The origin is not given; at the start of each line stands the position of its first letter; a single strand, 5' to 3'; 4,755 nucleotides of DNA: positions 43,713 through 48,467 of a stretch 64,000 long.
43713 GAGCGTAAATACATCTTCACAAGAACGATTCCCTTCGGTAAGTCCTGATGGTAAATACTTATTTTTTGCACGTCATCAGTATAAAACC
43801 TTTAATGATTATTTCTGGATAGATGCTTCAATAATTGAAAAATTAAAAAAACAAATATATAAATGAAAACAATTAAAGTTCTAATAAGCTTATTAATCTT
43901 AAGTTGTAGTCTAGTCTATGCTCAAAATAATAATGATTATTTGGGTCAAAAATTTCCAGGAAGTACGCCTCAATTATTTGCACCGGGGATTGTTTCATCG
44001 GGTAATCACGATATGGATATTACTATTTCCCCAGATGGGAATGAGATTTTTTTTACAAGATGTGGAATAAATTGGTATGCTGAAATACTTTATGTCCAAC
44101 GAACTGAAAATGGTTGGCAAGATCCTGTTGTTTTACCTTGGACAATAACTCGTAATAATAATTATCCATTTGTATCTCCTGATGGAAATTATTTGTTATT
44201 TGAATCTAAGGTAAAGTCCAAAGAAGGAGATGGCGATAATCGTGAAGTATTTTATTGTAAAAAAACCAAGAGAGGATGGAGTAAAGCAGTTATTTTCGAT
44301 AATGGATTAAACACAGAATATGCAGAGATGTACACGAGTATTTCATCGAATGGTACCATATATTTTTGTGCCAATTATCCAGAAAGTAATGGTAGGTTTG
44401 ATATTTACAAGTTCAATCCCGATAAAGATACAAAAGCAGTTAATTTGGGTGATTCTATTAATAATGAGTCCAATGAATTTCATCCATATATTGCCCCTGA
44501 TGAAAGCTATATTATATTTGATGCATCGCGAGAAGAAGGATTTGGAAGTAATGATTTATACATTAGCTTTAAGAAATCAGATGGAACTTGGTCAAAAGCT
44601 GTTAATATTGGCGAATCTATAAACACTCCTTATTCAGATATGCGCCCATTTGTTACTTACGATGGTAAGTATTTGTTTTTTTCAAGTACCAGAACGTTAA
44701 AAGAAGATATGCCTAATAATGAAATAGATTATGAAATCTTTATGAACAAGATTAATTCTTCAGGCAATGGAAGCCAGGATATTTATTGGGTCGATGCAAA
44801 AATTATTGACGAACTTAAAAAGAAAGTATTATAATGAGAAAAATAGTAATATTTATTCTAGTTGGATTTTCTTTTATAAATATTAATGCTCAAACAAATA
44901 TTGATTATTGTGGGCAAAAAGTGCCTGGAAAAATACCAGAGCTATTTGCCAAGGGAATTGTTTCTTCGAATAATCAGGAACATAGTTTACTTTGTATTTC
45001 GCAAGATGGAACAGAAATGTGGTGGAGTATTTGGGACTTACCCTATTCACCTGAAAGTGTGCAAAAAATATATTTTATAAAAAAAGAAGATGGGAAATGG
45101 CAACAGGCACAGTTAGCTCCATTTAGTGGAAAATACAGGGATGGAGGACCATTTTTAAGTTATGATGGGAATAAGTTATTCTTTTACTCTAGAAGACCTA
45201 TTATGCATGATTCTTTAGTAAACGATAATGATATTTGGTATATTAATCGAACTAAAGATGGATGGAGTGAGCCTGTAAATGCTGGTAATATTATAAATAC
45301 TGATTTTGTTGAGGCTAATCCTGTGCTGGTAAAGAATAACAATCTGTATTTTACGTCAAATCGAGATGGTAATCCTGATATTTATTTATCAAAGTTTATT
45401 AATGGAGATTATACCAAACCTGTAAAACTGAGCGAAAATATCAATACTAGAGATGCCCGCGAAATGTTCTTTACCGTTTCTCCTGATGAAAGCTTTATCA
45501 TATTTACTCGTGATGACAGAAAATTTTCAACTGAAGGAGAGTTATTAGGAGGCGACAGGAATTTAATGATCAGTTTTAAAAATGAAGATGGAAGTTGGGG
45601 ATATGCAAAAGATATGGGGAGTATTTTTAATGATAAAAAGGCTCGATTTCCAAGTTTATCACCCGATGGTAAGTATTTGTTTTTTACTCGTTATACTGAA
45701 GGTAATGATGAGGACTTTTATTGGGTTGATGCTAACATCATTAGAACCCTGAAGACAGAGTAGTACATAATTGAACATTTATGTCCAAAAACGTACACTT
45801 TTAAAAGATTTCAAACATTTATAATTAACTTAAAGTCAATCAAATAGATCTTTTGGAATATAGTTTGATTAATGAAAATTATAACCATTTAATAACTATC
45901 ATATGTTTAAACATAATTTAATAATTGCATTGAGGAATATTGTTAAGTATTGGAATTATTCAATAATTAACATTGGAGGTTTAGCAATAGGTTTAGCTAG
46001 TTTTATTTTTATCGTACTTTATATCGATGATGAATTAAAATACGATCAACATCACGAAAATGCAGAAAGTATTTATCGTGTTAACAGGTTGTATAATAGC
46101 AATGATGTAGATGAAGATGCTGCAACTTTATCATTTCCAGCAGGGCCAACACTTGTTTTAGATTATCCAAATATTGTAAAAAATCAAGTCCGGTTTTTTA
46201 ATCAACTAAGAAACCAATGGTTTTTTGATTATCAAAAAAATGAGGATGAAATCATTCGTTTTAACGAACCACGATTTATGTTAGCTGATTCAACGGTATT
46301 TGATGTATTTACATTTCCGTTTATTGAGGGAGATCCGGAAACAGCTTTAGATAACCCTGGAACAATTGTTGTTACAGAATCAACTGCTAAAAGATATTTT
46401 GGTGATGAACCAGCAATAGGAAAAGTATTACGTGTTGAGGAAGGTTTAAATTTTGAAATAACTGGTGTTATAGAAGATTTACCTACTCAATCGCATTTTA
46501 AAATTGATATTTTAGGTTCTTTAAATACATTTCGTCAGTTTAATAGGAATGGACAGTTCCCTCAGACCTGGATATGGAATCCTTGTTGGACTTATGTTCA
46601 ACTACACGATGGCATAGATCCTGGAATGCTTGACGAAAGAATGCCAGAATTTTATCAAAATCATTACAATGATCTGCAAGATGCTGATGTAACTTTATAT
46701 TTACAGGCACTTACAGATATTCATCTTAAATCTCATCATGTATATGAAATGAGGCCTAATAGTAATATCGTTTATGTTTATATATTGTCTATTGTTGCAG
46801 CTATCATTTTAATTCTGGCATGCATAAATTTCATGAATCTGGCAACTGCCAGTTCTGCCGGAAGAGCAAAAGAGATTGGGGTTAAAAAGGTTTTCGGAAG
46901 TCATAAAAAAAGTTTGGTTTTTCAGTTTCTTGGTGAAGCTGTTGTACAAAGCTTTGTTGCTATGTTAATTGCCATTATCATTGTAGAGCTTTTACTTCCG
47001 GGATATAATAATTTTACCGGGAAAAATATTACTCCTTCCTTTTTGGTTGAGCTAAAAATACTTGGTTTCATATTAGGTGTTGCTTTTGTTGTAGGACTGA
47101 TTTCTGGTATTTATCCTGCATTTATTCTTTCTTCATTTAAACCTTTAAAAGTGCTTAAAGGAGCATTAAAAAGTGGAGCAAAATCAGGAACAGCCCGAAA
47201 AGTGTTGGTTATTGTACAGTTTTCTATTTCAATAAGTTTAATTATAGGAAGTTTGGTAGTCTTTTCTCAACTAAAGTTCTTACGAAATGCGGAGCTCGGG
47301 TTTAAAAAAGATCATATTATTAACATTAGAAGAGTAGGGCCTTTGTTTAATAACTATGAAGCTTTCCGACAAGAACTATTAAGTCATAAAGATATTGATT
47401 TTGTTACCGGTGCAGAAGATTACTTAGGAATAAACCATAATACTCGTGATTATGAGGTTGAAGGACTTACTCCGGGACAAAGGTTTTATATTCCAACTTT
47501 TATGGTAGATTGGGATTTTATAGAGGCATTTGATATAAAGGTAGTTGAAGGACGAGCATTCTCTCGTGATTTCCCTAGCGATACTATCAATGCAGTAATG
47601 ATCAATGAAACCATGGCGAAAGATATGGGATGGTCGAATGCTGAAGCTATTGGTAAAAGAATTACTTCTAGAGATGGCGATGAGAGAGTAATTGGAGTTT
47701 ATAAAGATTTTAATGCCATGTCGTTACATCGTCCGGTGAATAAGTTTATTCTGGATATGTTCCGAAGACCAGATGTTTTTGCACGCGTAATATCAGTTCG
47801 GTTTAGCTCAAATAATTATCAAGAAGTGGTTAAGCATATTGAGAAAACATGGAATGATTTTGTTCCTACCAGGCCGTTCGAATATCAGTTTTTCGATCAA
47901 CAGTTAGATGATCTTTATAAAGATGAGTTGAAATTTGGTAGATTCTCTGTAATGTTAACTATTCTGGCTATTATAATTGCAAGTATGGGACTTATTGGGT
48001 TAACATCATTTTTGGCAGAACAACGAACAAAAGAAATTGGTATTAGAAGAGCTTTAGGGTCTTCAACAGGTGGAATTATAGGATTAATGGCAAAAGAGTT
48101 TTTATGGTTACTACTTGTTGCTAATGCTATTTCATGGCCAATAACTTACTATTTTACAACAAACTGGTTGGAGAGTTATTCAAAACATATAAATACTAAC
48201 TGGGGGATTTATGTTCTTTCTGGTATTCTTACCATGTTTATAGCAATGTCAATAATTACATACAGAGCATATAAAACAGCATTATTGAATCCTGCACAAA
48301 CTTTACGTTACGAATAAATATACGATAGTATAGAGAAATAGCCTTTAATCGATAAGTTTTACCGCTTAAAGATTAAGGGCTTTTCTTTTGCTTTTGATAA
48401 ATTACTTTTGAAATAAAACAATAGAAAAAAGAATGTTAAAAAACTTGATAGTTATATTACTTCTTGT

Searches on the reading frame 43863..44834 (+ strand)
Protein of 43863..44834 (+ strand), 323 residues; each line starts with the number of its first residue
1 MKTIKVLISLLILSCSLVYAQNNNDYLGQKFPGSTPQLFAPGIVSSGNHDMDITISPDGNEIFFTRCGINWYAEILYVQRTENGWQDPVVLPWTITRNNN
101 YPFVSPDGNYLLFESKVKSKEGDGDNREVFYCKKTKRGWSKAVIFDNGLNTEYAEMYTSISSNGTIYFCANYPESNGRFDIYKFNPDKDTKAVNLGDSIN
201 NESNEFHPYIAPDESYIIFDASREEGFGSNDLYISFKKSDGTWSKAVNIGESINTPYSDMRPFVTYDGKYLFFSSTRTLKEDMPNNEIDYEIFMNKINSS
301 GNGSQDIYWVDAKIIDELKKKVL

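Call 10: search_protein_families(library=pfam, proteins=[window:43863-44834:+])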
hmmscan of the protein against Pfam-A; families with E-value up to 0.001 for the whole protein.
window:43863-44834:+ (323 aa): 1 family
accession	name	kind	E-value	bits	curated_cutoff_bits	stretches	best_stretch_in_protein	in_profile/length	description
PF07676.18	PD40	-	1.1e-22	79.9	20.9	2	252-278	4-30/38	WD40-like Beta Propeller Repeat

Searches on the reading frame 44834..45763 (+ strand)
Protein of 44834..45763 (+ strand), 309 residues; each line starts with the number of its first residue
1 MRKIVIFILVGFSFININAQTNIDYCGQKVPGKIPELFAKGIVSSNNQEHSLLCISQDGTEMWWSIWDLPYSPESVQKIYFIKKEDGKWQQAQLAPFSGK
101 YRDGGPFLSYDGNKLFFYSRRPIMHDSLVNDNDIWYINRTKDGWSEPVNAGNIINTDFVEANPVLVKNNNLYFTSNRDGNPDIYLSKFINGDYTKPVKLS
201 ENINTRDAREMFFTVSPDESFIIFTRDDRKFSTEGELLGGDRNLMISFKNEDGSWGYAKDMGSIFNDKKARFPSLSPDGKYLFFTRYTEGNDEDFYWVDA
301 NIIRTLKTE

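Call 10: search_protein_families(library=pfam, proteins=[window:44834-45763:+])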
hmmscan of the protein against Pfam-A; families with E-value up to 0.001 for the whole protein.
window:44834-45763:+ (309 aa): 1 family
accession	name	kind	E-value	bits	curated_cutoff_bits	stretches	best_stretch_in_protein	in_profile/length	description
PF07676.18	PD40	-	1.4e-18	66.7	20.9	2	152-184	3-37/38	WD40-like Beta Propeller Repeat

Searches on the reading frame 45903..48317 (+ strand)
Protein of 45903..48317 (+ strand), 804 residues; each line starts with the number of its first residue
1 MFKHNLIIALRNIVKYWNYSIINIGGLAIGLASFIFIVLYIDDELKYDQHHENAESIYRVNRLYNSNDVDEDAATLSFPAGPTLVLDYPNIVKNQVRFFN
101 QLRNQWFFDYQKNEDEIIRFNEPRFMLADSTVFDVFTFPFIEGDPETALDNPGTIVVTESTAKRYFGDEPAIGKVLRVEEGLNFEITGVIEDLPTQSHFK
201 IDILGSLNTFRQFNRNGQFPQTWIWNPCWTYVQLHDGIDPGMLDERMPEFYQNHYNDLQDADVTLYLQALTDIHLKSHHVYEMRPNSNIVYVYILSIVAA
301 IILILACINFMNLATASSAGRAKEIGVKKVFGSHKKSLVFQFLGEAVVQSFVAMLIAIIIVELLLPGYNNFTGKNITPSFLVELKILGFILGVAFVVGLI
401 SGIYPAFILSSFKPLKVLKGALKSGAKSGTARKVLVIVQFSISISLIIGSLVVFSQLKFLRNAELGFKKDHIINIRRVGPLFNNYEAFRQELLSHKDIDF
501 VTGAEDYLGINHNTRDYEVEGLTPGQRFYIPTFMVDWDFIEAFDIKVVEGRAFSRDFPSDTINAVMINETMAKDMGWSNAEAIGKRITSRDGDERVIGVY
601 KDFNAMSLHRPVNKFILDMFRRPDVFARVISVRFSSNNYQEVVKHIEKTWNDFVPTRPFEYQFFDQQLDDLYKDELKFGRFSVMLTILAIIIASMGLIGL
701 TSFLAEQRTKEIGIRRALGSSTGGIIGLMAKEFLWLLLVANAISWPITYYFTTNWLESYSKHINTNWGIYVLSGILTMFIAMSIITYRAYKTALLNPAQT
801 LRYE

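Call 4: search_protein_families(library=pfam, proteins=[window:45903-48317:+])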
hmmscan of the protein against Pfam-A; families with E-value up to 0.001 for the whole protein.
window:45903-48317:+ (804 aa): 2 families
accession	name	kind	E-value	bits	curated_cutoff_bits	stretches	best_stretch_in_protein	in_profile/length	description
PF12704.14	MacB_PCD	-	6.7e-30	105.4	27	2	20-247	1-204/207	MacB-like periplasmic core domain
PF02687.27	FtsX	-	5.2e-26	91.5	25.5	2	297-412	2-118/120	FtsX-like permease C-terminal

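Call 11: search_protein_families(library=ncbifam, proteins=[window:45903-48317:+], max_evalue=0.00001)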
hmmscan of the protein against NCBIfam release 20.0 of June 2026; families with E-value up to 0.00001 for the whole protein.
window:45903-48317:+ (804 aa): 3 families
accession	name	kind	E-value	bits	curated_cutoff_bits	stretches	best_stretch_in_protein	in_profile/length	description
TIGR03434.1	ADOP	subfamily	5.3e-78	263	622.3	1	287-804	266-803/803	ADOP family duplicated permease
NF038008.1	ABC_perm_DarB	equivalog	1.8e-28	98.9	700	1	20-787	12-769/777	darobactin export ABC transporter permease subunit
NF007826.0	PRK10535.1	equivalog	7.2e-12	44.4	966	1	294-412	524-639/648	macrolide ABC transporter ATP-binding protein/permease MacB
